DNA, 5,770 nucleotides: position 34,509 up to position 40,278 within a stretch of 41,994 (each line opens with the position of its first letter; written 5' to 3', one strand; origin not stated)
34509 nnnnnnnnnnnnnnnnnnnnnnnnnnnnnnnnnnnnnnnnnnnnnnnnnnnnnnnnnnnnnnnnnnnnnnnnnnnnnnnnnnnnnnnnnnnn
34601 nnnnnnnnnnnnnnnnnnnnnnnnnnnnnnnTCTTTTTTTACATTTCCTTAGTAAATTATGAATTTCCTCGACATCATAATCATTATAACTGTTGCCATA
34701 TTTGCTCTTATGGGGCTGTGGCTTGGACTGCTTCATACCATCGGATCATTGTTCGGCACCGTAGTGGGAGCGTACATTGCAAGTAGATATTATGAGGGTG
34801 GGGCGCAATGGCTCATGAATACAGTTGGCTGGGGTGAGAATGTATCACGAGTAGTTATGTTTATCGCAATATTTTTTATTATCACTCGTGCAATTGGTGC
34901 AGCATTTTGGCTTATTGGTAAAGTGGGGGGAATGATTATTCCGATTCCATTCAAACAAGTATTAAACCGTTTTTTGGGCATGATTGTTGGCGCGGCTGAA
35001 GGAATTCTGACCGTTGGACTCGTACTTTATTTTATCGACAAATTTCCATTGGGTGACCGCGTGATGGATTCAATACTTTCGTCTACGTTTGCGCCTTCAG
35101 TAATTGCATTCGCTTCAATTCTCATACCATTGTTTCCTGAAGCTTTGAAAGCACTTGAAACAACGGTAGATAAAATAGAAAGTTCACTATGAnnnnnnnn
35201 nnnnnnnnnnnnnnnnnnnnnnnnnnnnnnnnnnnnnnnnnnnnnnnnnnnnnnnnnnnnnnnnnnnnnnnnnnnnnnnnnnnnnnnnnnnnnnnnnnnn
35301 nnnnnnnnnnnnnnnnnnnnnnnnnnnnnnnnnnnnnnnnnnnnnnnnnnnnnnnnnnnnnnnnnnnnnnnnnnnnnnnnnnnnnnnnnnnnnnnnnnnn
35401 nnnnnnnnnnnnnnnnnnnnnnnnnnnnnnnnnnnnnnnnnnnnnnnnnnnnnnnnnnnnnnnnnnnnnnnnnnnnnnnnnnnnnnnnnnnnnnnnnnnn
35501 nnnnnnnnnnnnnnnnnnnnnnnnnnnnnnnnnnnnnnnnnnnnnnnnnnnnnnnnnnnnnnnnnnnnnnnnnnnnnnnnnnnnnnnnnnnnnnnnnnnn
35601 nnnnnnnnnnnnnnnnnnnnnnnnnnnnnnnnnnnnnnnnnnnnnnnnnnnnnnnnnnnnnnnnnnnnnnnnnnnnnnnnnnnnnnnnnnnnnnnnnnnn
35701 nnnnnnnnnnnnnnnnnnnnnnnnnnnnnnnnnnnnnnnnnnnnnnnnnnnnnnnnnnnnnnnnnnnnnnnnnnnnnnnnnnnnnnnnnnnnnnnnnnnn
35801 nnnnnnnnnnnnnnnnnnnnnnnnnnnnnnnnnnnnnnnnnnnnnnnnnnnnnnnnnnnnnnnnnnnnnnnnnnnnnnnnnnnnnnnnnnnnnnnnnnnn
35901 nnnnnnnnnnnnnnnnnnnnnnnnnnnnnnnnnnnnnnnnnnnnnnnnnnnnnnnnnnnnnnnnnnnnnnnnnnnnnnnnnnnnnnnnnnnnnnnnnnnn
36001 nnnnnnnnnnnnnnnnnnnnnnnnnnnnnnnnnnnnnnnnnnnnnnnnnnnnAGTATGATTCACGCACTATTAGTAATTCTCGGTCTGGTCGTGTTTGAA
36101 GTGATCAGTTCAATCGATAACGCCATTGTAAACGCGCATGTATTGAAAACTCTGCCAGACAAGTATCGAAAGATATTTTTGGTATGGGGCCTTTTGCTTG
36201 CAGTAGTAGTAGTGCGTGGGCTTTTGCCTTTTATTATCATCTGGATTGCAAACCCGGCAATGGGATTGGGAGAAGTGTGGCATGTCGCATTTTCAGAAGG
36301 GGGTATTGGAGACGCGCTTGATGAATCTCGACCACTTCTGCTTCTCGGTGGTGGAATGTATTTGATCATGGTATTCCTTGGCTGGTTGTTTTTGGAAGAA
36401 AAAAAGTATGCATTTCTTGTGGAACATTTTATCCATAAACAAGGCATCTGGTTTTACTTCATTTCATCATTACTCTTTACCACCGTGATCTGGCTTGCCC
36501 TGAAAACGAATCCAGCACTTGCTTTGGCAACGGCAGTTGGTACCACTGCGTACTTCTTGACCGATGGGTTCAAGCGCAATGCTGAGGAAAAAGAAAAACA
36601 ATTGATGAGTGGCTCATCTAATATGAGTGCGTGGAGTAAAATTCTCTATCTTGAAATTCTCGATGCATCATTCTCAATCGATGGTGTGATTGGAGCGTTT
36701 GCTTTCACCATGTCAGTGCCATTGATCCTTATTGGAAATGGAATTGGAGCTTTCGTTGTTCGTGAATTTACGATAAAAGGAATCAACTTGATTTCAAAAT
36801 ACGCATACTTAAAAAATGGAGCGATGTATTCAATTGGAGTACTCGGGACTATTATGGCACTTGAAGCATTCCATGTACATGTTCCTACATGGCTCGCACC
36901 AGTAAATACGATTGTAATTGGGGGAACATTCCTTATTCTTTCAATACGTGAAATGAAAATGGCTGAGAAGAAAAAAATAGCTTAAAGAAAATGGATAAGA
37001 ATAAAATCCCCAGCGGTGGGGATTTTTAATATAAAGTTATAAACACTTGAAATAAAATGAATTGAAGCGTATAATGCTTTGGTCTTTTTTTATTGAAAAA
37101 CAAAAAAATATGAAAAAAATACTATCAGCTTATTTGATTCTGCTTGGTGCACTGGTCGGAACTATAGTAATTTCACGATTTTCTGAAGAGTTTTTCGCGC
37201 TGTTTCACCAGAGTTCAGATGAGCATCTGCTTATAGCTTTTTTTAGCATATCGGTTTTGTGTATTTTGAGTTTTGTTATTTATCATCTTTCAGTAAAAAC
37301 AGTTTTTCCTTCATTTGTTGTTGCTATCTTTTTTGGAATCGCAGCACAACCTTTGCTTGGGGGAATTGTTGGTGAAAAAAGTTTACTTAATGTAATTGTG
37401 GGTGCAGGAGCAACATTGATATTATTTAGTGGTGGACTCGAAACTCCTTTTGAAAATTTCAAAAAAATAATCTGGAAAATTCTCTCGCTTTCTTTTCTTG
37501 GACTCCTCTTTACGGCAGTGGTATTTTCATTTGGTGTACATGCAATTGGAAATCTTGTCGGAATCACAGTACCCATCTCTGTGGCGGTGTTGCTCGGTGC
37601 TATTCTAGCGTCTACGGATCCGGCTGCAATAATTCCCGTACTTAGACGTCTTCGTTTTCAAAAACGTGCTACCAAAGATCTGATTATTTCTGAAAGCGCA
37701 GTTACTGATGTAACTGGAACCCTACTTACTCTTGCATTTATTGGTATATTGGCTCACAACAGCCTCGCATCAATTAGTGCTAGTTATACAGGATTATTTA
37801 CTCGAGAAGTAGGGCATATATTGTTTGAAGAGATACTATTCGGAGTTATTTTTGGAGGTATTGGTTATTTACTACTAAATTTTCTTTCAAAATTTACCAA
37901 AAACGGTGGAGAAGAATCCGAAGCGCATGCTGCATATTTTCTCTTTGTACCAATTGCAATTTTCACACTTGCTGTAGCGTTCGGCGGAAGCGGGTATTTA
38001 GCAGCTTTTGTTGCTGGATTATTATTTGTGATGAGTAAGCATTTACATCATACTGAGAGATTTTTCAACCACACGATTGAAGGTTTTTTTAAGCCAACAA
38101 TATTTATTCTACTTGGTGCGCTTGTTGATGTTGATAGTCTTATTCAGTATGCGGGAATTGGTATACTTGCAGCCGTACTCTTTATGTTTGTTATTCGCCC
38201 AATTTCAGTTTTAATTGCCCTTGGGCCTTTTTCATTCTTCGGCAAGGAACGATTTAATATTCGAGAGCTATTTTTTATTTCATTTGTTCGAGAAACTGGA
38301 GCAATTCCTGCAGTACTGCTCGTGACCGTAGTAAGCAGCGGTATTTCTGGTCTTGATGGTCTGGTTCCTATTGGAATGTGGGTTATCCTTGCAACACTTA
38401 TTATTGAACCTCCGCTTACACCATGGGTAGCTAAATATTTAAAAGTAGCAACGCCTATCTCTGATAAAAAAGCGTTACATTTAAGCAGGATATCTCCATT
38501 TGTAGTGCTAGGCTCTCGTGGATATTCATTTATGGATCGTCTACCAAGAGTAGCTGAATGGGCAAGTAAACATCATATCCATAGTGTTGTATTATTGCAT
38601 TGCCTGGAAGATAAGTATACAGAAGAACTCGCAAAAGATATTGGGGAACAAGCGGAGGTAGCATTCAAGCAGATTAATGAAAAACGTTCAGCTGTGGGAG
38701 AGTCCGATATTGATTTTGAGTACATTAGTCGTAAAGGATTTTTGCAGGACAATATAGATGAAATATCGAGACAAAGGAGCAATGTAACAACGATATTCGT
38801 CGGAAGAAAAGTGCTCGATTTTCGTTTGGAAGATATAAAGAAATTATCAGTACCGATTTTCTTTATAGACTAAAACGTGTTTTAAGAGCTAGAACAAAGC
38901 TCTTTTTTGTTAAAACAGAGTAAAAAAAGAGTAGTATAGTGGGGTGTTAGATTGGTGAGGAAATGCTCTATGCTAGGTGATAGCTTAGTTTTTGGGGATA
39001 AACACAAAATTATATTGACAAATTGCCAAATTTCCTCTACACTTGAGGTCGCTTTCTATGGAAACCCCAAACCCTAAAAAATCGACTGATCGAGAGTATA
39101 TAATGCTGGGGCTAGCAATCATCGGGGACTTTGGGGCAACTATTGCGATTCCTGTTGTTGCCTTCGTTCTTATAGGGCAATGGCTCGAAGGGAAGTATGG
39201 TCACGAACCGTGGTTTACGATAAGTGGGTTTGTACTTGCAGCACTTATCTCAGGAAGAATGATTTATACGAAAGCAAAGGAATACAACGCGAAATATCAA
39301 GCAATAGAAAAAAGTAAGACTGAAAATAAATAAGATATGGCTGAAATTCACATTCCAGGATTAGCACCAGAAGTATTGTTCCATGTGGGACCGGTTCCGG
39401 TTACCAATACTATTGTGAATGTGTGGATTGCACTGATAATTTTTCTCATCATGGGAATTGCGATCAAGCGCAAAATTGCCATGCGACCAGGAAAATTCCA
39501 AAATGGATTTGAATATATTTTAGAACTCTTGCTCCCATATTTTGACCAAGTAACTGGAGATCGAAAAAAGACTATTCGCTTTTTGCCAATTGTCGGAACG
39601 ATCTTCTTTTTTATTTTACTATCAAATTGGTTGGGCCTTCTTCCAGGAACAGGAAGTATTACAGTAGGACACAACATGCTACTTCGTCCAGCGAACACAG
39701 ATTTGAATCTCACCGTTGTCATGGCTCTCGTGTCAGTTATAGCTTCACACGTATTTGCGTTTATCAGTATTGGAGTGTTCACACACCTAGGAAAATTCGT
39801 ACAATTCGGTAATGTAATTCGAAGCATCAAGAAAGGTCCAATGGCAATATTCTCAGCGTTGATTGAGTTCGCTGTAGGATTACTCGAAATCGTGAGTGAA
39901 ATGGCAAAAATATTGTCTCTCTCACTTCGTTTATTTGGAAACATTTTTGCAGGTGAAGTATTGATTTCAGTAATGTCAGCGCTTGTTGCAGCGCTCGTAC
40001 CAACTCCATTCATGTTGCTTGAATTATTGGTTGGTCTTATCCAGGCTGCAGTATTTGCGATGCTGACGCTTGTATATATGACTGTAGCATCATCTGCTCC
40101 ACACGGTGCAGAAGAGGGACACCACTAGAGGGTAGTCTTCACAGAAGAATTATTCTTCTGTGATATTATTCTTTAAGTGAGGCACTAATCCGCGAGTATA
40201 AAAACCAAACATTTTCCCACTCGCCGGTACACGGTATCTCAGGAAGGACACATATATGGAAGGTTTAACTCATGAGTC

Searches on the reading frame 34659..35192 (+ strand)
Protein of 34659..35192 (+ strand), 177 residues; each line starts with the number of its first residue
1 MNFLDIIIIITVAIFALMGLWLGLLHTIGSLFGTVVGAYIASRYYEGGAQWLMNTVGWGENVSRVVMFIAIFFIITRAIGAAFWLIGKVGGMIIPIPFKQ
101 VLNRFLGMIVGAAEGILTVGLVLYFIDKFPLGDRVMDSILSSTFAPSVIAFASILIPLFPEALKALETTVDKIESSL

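Call 113: search_protein_families(library=pfam, proteins=[window:34659-35192:+], max_evalue=0.00001)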
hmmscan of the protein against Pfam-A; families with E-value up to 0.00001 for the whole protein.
window:34659-35192:+ (177 aa): 1 family
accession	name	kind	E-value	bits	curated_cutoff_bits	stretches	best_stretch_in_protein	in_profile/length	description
PF02674.22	Colicin_V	-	2.1e-19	70.4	29.3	1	4-150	1-141/144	Colicin V production protein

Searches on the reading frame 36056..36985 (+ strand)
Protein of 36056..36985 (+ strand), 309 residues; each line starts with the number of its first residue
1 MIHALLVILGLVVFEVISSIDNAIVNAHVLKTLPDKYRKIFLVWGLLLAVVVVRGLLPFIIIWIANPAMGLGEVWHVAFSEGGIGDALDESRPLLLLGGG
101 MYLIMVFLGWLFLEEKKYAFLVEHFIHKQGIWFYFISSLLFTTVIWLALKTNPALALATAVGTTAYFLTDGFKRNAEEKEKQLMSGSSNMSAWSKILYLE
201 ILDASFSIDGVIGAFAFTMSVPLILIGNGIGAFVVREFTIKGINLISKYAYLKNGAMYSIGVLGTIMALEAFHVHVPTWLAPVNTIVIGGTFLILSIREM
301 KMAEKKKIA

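Call 113: search_protein_families(library=pfam, proteins=[window:36056-36985:+], max_evalue=0.00001)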
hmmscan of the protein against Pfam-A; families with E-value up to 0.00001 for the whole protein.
window:36056-36985:+ (309 aa): 2 families
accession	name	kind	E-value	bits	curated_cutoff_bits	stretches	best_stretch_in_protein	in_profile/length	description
PF04332.21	DUF475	-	5.6e-46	158.1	27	1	20-299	1-289/293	Protein of unknown function (DUF475)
PF03741.22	TerC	-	3.5e-21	76.2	27.8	1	11-270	3-177/178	Integral membrane protein TerC family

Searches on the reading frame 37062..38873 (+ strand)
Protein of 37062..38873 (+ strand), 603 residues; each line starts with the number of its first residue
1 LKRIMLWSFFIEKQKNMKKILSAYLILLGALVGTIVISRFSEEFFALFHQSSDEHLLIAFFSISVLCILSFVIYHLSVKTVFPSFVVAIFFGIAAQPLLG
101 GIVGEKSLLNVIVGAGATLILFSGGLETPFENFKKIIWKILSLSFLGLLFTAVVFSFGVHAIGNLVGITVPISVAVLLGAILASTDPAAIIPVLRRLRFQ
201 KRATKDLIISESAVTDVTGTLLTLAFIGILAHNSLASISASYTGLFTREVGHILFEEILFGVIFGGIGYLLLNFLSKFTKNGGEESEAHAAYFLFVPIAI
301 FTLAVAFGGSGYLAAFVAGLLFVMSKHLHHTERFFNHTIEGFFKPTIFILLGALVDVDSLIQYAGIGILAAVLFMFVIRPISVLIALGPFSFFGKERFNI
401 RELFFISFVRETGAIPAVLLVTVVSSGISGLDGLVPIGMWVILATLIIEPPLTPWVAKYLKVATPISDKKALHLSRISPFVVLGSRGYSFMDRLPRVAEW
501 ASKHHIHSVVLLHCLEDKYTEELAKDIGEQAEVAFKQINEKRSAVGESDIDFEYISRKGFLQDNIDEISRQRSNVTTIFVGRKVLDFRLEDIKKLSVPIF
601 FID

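Call 113: search_protein_families(library=pfam, proteins=[window:37062-38873:+], max_evalue=0.00001)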
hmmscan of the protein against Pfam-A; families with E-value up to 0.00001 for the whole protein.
window:37062-38873:+ (603 aa): 1 family
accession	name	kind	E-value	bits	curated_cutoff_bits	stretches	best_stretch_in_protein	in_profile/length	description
PF00999.27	Na_H_Exchanger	-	2.7e-43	148.7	26.2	1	69-457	4-373/375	Sodium/hydrogen exchanger, transmembrane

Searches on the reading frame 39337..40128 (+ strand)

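Call 113: search_protein_families(library=pfam, proteins=[window:39337-40128:+], max_evalue=0.00001)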
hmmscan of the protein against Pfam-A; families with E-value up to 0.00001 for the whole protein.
window:39337-40128:+ (263 aa): 1 family
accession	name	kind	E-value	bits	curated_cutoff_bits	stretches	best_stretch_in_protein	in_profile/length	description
PF00119.25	ATP-synt_A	-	5e-39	134.8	33.9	1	27-248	2-216/217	ATP synthase A chain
